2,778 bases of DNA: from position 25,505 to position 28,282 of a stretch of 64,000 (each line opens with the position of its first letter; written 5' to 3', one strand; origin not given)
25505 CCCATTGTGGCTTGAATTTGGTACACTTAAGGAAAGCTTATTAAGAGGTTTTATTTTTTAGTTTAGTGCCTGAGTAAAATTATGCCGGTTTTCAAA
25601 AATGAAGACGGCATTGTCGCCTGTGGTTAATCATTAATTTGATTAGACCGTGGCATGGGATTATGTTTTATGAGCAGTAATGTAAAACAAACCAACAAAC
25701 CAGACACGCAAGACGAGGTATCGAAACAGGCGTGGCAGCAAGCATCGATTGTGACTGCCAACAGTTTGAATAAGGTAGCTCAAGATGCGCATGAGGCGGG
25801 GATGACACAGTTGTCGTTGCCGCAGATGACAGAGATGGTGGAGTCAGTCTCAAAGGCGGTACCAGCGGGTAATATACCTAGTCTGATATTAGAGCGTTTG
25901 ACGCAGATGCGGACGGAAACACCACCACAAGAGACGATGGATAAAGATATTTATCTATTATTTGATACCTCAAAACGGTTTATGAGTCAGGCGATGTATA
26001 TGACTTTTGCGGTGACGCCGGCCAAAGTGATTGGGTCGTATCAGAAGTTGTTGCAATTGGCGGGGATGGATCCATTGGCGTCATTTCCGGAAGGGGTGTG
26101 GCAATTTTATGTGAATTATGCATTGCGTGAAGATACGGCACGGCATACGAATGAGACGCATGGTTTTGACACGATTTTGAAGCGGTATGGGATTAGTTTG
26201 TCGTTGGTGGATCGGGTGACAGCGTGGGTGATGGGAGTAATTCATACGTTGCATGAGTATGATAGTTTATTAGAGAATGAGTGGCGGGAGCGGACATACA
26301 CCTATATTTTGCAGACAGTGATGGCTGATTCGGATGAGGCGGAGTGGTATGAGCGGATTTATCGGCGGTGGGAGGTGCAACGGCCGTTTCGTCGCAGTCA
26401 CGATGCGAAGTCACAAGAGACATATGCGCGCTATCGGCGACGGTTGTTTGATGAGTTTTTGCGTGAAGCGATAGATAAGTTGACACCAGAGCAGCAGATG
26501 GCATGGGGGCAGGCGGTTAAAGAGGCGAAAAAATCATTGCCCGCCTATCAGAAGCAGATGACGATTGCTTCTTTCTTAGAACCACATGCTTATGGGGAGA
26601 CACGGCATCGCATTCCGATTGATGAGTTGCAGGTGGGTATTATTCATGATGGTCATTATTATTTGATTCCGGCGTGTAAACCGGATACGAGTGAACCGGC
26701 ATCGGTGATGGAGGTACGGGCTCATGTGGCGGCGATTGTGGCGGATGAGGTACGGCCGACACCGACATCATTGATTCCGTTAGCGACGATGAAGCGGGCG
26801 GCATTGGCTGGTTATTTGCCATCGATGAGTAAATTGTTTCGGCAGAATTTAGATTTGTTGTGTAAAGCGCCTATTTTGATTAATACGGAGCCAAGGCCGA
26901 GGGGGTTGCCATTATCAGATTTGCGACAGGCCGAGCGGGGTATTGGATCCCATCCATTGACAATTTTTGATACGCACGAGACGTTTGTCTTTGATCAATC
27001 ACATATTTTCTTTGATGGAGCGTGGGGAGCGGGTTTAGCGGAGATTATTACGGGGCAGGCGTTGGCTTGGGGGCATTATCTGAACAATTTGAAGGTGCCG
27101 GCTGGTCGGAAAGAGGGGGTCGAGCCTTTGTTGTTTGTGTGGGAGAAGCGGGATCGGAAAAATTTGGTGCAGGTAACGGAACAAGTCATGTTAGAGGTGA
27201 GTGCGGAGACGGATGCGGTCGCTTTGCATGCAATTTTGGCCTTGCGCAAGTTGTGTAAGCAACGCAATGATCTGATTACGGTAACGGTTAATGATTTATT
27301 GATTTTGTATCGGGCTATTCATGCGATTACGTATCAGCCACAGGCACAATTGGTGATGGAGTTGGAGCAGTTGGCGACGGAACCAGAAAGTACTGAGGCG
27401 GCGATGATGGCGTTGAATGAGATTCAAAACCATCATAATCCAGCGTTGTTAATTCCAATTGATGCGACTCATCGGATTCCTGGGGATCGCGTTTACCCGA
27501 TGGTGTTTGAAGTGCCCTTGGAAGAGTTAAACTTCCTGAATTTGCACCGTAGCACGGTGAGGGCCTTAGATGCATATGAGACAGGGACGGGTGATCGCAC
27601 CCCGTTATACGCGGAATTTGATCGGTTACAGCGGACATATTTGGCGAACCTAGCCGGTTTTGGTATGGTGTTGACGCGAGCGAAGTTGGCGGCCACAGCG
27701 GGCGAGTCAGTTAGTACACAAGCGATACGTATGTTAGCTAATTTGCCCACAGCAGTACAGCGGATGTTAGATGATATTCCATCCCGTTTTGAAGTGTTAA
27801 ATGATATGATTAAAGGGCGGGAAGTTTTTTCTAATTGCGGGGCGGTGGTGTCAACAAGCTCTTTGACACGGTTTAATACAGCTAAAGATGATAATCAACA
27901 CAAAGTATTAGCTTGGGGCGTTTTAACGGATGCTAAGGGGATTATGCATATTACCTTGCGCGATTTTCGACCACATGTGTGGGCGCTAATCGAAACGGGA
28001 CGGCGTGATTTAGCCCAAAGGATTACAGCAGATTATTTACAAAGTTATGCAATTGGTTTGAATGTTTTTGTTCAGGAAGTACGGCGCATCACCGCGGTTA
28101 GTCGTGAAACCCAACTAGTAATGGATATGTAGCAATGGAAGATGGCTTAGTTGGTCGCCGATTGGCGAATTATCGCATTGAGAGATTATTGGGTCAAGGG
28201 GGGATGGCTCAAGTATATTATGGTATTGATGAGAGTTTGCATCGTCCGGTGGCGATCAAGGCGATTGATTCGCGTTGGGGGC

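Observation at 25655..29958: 825-aa protein of unknown function translationally coupled to a membrane Ser/Thr kinase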

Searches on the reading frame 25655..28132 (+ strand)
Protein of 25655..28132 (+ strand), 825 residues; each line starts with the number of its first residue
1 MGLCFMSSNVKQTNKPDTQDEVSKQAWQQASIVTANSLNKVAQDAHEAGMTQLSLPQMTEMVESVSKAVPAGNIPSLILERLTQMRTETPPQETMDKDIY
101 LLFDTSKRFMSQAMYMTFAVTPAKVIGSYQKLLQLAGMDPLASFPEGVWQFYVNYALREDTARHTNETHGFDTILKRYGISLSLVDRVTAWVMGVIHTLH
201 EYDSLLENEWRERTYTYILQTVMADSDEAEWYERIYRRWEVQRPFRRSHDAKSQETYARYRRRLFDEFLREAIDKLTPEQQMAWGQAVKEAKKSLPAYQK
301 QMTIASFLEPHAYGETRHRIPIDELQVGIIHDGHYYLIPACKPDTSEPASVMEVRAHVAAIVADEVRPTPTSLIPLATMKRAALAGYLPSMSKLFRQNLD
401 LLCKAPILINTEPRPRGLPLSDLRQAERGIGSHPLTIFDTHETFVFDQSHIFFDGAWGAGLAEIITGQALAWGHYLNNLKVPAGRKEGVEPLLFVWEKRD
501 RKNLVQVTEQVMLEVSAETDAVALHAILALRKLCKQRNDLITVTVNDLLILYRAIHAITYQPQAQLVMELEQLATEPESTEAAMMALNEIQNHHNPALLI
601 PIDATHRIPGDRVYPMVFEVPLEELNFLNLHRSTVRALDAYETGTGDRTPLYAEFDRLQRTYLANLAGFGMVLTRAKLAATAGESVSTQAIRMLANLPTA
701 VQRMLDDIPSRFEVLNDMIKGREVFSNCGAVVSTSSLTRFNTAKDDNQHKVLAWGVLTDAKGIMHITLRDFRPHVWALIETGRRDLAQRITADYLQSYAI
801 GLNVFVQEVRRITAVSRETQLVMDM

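Call 7: search_protein_families(library=pfam, proteins=[window:25655-28132:+], max_evalue=0.1)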
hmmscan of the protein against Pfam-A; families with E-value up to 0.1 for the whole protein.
window:25655-28132:+ (825 aa): 0 families

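Call 8: search_protein_families(library=ncbifam, proteins=[window:25655-28132:+], max_evalue=0.1)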
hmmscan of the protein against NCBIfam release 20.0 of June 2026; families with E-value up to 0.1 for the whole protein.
window:25655-28132:+ (825 aa): 0 families

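Call 9: find_homologous_proteins(query=window:25655-28129:+)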
Query window:25655-28129:+ (825 aa): 1182 proteins with E <= 0.001 among 8000 candidates; the best 120 are listed.
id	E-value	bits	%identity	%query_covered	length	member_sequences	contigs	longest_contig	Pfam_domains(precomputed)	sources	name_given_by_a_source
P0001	0.0e+0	1857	100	99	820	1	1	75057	-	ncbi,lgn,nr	ncbi:MAG TPA: hypothetical protein VLL52_09855 [Anaerolineae bacterium]|nr:hypothetical protein [Ana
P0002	4.5e-278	943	55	96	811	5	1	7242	-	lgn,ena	-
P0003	2.4e-275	934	54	96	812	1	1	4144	-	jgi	jgi:hypothetical protein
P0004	3.2e-275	933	54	97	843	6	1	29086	-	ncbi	-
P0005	1.3e-274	932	54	97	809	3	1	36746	-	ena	-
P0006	1.3e-274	931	54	97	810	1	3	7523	-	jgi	jgi:hypothetical protein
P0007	2.6e-273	927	54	97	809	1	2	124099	-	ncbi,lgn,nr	ncbi:MAG: hypothetical protein BroJett011_46650 [Chloroflexota bacterium]|nr:MAG: hypothetical prote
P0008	4.8e-271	920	54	96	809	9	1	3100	-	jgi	jgi:hypothetical protein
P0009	2.9e-270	917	52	97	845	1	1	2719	-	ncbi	-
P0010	3.1e-270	917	54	97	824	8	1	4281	-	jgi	jgi:hypothetical protein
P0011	3.9e-270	917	54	96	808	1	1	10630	-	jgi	jgi:hypothetical protein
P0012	1.0e-269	915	54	96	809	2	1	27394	-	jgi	jgi:hypothetical protein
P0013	1.6e-269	915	52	98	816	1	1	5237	-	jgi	-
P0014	1.7e-269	915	53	97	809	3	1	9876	-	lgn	-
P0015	2.2e-269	914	53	97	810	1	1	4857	-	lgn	-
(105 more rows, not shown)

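Call 11: search_solved_structures(query=window:25655-28129:+, max_evalue=1)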
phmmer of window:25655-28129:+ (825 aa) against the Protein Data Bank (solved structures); distinct sequences matched with E-value up to 1: 0.

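Call 14: find_related_loci(query=A1, collection=genome_contigs, flank=6000)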
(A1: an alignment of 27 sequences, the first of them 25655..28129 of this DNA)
Query A1 (825 aa) in genome_contigs; peptide patterns used: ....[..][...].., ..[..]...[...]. (x = any residue, [..] = any of these).
317 stretches matched a pattern; 293 encode a relative of the query (tblastn E <= 1e-3); the best 80 are kept; 80 distinct loci.
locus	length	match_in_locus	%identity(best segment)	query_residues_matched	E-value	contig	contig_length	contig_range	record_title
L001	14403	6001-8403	54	23-821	0e+0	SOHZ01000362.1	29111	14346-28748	MAG: Anaerolineales bacterium isolate E26_bin7 NODE_34_length_29111_cov_16.292917, whole genome shotgun sequence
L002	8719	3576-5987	53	21-822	0e+0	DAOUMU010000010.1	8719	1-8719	MAG TPA_asm: Anaerolineae bacterium isolate W92_265 k127_949431, whole genome shotgun sequence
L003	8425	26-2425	53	23-820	0e+0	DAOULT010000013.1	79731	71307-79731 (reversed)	MAG TPA_asm: Anaerolineae bacterium isolate W31_52 k127_546525, whole genome shotgun sequence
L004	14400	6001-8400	52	23-821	0e+0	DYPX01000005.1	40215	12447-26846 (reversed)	MAG TPA_asm: Caldilinea aerophila isolate SulCav_GS10_10_2_45_229 SulCav_GS10_10_553_length_40215_cov_179_047286, whole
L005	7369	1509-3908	53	27-822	0e+0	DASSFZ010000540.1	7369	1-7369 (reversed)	MAG TPA_asm: Anaerolineae bacterium isolate SMAG_U1019 k141_193411, whole genome shotgun sequence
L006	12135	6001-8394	52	27-821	0e+0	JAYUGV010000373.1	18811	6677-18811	MAG: Anaerolineales bacterium isolate GFS_8262 GFS_8262_372, whole genome shotgun sequence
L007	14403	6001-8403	52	23-822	0e+0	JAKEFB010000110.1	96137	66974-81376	MAG: Chloroflexota bacterium isolate PMV_2.24 PMV_2.24.k101_1049482, whole genome shotgun sequence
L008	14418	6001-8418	51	14-821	0e+0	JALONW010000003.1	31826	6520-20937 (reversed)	MAG: Anaerolineae bacterium isolate Prado087 scaffold_1733, whole genome shotgun sequence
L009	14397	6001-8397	53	25-821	0e+0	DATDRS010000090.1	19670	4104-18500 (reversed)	MAG TPA_asm: Anaerolineales bacterium isolate SMAG_U7983 k141_2760351, whole genome shotgun sequence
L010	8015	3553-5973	52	14-824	0e+0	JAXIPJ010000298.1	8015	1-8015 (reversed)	MAG: Anaerolineales bacterium isolate Fractures_MAG_16 c_000000145278, whole genome shotgun sequence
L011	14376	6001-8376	52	27-821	0e+0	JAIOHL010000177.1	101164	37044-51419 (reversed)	MAG: Anaerolineae bacterium isolate MAG_03 contig_159422, whole genome shotgun sequence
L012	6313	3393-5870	50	1-821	0e+0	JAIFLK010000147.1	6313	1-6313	MAG: Chloroflexota bacterium isolate bin_187 scaffold_58109, whole genome shotgun sequence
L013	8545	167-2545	52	27-821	0e+0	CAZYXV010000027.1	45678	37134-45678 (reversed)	MAG TPA_asm: uncultured Anaerolineae bacterium isolate binchicken_co26_194 genome assembly, contig: NODE_1252_length_456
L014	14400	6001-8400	51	21-820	0e+0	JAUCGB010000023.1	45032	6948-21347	Anaerolineales bacterium HSG24 NODE_33_length_45032, whole genome shotgun sequence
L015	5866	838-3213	52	24-821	0e+0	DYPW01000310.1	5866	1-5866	MAG TPA_asm: Caldilinea aerophila isolate SulCav_GS10_10_44_43 SulCav_GS10_10_27003_length_5866_cov_21_867321, whole gen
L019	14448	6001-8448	50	7-821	0e+0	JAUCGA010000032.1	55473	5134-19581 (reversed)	Anaerolineales bacterium HSG25 NODE_43_length_55473, whole genome shotgun sequence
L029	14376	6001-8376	51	28-820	0e+0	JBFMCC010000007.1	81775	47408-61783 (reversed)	MAG: Chloroflexota bacterium isolate MAG181 MAG181_7, whole genome shotgun sequence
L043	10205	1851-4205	50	34-816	0e+0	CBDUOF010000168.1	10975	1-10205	MAG TPA_asm: uncultured Anaerolineae bacterium isolate SRR22808126_concoct_49 genome assembly, contig: ERZ25043457.3519,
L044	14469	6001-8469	49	3-816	0e+0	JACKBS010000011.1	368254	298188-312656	MAG: Ardenticatenaceae bacterium isolate HK-STAS-CHLO-27 HK-STAS-CHLO-27_11, whole genome shotgun sequence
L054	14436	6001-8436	50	5-816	0e+0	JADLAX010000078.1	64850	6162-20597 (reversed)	MAG: Anaerolineae bacterium isolate SJ142 c_000001080990, whole genome shotgun sequence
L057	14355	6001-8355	50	34-816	0e+0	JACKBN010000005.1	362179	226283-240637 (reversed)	MAG: Ardenticatenaceae bacterium isolate HK-STAS-CHLO-22 HK-STAS-CHLO-22_5, whole genome shotgun sequence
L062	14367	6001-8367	51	27-821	0e+0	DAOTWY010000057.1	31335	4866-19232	MAG TPA_asm: Anaerolineae bacterium isolate H16_184 k91_1817537, whole genome shotgun sequence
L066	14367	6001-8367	50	30-816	0e+0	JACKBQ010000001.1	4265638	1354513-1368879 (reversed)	MAG: Ardenticatenaceae bacterium isolate HK-STAS-CHLO-25 HK-STAS-CHLO-25_1, whole genome shotgun sequence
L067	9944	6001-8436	48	4-821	0e+0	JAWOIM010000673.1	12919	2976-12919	MAG: Chloroflexota bacterium isolate CWP5-2.bin.34 k191_608464, whole genome shotgun sequence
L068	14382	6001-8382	49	28-819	0e+0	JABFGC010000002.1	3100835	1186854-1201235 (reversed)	MAG: Chloroflexota bacterium isolate CFX11 c_000000001160, whole genome shotgun sequence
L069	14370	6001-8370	49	24-819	0e+0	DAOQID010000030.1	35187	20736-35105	MAG TPA_asm: Anaerolineales bacterium isolate AMR_MDS_0635 NODE_494_length_35187_cov_11.708727, whole genome shotgun seq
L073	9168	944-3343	51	23-821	0e+0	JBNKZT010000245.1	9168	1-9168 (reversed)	MAG: Candidatus Promineifilaceae bacterium isolate D1.bin.20.strict NODE_245_length_9168_cov_4.655153, whole genome shot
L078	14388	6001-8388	48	24-819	0e+0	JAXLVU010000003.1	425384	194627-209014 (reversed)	MAG: Anaerolineales bacterium isolate STL-CHL5 C4.92.fa-3, whole genome shotgun sequence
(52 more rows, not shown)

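Call 21: predict_structure(alignment_id=A1)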
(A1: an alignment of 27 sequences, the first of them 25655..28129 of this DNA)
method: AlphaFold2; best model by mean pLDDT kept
length: 825 residues; sequences in the alignment: 27
mean_pLDDT: 71.0   pTM: 0.70
mean pLDDT of the five models: 71.0, 68.3, 68.3, 65.9, 65.1
residues with pLDDT >= 90: 209; 70-90: 291; 50-70: 108; < 50: 217
segments of 3 or more residues with pLDDT < 50: 1-159, 685-721, 727-739, 741-747
pLDDT, mean of each block of 10 residues (from residue 1): 26 38 44 41 41 40 41 38 40 41 35 29 42 44 43 43 65 85 92 95 93 92 89 86 86 90 95 93 94 86 81 71 93 91 92 91 75 76 76 89 92 74 68 81 77 75 90 90 68 84 68 82 86 81 77 84 92 91 89 62 66 55 73 94 90 92 84 70 47 40 36 32 46 45 49 71 79 86 91 93 92 82 62
secondary structure, 60 per line:
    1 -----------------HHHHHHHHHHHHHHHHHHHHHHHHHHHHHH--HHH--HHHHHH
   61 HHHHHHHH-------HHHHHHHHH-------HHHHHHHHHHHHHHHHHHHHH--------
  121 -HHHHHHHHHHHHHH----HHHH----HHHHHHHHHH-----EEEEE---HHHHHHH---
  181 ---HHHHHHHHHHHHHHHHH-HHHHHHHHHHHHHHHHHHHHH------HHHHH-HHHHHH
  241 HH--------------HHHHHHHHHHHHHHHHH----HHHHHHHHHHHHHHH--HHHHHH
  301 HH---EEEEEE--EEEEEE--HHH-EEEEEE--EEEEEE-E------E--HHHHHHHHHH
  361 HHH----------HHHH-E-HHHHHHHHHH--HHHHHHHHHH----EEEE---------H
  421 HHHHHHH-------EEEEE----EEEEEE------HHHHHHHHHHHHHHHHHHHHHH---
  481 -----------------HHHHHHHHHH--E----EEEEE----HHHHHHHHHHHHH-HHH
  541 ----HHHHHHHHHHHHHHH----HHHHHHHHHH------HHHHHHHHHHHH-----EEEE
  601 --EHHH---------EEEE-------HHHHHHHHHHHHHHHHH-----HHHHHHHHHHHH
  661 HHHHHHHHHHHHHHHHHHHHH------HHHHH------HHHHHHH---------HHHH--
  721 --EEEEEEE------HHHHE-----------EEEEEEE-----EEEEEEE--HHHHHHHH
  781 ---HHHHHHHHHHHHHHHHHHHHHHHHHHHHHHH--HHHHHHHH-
elements in order (helices of 4 or more, strands of 3 or more residues): H18-47 H55-68 H76-84 H92-112 H122-135 H140-143 H148-157 E163-167 H171-177 H184-200 H202-222 H229-233 H235-242 H257-273 H278-292 H295-302 E306-311 E314-319 E326-331 E334-339 H351-363 H374-377 H381-390 H393-402 E407-410 H420-427 E435-439 E444-449 H456-477 H498-507 E515-519 H524-536 H545-559 H564-573 H580-591 E597-600 E616-619 H627-643 H649-681 H688-692 H699-705 H715-718 E723-729 H736-739 E752-758 E764-770 H773-780 H784-814 H817-824

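Call 22: search_protein_representatives(protein=window:25655-28129:+)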
Query: 825 residues. Proteins with E-value up to 0.001 (for the whole library): 262; up to 1e-10: 206; up to 1e-30: 120. The best 150 are listed.
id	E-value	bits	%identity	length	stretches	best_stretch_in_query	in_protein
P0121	7.1e-247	838.1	50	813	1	23-821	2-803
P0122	2.5e-211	720.5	49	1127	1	111-817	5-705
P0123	2.1e-205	700.9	46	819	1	29-824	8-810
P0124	3.1e-205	700.3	46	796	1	40-821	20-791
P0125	8.8e-199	679.0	46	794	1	34-818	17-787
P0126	1.5e-195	668.3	44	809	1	24-821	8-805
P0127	2.1e-188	644.7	45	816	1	23-820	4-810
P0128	7.3e-187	639.6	44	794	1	25-820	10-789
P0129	1.8e-168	578.8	51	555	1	281-822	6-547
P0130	2.7e-167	574.9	49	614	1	71-714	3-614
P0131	3.3e-167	574.6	41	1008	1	24-822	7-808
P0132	4.2e-164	564.3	47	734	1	192-814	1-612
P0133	9.9e-161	553.2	39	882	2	391-812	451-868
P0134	6.8e-156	537.2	39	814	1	46-819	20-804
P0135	2.7e-145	502.1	38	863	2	392-813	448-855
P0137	1.2e-140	486.8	39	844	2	347-814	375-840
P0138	6.0e-137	474.5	38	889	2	347-814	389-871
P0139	1.4e-135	470.1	36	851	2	352-804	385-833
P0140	5.2e-132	458.2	38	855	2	28-643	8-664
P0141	1.1e-131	457.1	37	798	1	27-813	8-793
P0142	2.8e-131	455.8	37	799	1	34-809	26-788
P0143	6.7e-130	451.2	41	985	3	350-815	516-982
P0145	4.8e-127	441.8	37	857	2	347-812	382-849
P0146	1.3e-123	430.4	35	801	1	28-817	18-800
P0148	3.6e-120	419.1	38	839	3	42-345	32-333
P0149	5.1e-120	418.6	39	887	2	347-809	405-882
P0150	3.9e-118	412.3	38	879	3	366-815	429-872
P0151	1.2e-116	407.4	34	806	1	25-817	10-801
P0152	8.1e-115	401.4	39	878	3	347-813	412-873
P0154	9.0e-112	391.3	37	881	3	398-814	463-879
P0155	2.2e-109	383.4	38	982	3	346-814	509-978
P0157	3.3e-107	376.2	38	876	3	342-812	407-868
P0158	8.4e-102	358.3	38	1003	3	376-812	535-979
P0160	6.1e-100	352.2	33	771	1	125-820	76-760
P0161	1.5e-98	347.5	37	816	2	382-806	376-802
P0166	4.1e-85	303.1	31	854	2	392-813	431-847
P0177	4.3e-73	263.4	34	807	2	27-346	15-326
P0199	1.1e-53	199.2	30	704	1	146-822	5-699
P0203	4.7e-50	187.2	30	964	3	347-809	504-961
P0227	3.6e-36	141.3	28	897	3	348-806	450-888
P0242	1.0e-29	119.9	28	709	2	351-816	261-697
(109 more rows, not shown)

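Call 31: search_protein_families(library=pfam, proteins=[P0122, P0131, P0143, P0155, P0158, P0203, P0133, P0227, P0166, P0132], max_evalue=0.01)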
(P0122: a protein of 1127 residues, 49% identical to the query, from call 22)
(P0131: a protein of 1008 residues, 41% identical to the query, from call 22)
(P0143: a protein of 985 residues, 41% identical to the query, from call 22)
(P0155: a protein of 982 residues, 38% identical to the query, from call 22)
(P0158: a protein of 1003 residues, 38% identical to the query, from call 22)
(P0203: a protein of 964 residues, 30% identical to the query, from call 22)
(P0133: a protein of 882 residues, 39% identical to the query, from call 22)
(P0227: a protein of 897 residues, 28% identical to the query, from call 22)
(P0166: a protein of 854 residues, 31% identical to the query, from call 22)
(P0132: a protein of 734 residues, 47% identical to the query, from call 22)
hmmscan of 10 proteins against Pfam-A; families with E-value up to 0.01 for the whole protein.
P0122 (1127 aa): 1 family
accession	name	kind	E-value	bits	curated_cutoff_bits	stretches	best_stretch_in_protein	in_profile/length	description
PF03781.23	FGE-sulfatase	-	2.2e-51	175.4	23.3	1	878-1124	5-254/255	Sulfatase-modifying factor enzyme 1-like domain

P0131 (1008 aa): 0 families

P0143 (985 aa): 2 families
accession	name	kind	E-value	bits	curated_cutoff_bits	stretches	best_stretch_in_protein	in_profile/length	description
PF00498.31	FHA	-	2.7e-14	53.8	20.7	1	21-85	1-67/67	FHA domain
PF16697.10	Yop-YscD_cpl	-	2.7e-12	47.2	33.2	1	9-93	7-92/94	Inner membrane component of T3SS, cytoplasmic domain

P0155 (982 aa): 2 families
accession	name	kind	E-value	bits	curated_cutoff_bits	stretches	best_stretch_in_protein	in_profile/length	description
PF00498.31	FHA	-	1.4e-14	54.7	20.7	1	19-84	1-67/67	FHA domain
PF16697.10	Yop-YscD_cpl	-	2.7e-12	47.2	33.2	1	2-93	2-93/94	Inner membrane component of T3SS, cytoplasmic domain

P0158 (1003 aa): 2 families
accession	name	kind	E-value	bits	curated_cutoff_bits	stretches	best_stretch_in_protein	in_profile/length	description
PF16697.10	Yop-YscD_cpl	-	5.5e-15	55.8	33.2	1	8-94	5-92/94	Inner membrane component of T3SS, cytoplasmic domain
PF00498.31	FHA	-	3.4e-13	50.3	20.7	1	22-86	1-67/67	FHA domain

P0203 (964 aa): 2 families
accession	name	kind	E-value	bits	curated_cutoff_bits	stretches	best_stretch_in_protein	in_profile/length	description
PF16697.10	Yop-YscD_cpl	-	4.6e-09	36.8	33.2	1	12-92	10-91/94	Inner membrane component of T3SS, cytoplasmic domain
PF00498.31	FHA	-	1e-06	29.5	20.7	1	22-85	2-67/67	FHA domain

P0133 (882 aa): 1 family
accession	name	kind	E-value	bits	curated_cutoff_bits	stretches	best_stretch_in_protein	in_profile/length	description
PF21328.3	Gp44_lid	-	0.0045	17.5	27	0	574-604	18-48/63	Sliding-clamp-loader large subunit, AAA+ ATPase lid domain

P0227 (897 aa): 2 families
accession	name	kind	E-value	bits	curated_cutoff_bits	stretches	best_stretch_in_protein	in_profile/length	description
PF16697.10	Yop-YscD_cpl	-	3e-11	43.9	33.2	1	13-94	11-93/94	Inner membrane component of T3SS, cytoplasmic domain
PF00498.31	FHA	-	2.5e-09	37.9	20.7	1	21-85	1-67/67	FHA domain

P0166 (854 aa): 0 families

P0132 (734 aa): 1 family
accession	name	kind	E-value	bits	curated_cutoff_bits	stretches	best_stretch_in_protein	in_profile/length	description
PF00755.25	Carn_acyltransf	-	2.9e-05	23.3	22.3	1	14-207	60-244/574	Choline/Carnitine o-acyltransferase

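Call 33: find_encoding_contigs(protein=P0143, flank=8000, max_places=4)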
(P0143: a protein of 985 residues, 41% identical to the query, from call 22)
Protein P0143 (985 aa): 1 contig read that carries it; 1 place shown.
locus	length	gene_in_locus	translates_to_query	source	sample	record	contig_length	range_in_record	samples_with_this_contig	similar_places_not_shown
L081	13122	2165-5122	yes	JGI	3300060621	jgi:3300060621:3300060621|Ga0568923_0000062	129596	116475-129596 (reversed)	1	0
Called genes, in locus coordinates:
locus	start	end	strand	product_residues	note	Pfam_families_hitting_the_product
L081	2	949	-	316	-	?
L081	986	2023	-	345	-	PF00586:AIRS, PF02769:AIRS_C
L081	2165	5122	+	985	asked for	PF00498:FHA, PF16697:Yop-YscD_cpl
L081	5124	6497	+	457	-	PF08245:Mur_ligase_M, PF02875:Mur_ligase_C, PF27239:FOL3_C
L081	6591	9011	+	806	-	PF02190:LON_substr_bdg, PF00004:AAA, PF07728:AAA_5, PF22667:Lon_lid, PF05362:Lon_C, PF13541:ChlI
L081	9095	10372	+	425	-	-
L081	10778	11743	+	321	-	PF25231:DUF7847 (weak)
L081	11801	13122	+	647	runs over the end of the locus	PF02518:HATPase_c, PF00204:DNA_gyraseB, PF01751:Toprim, PF00986:DNA_gyraseB_C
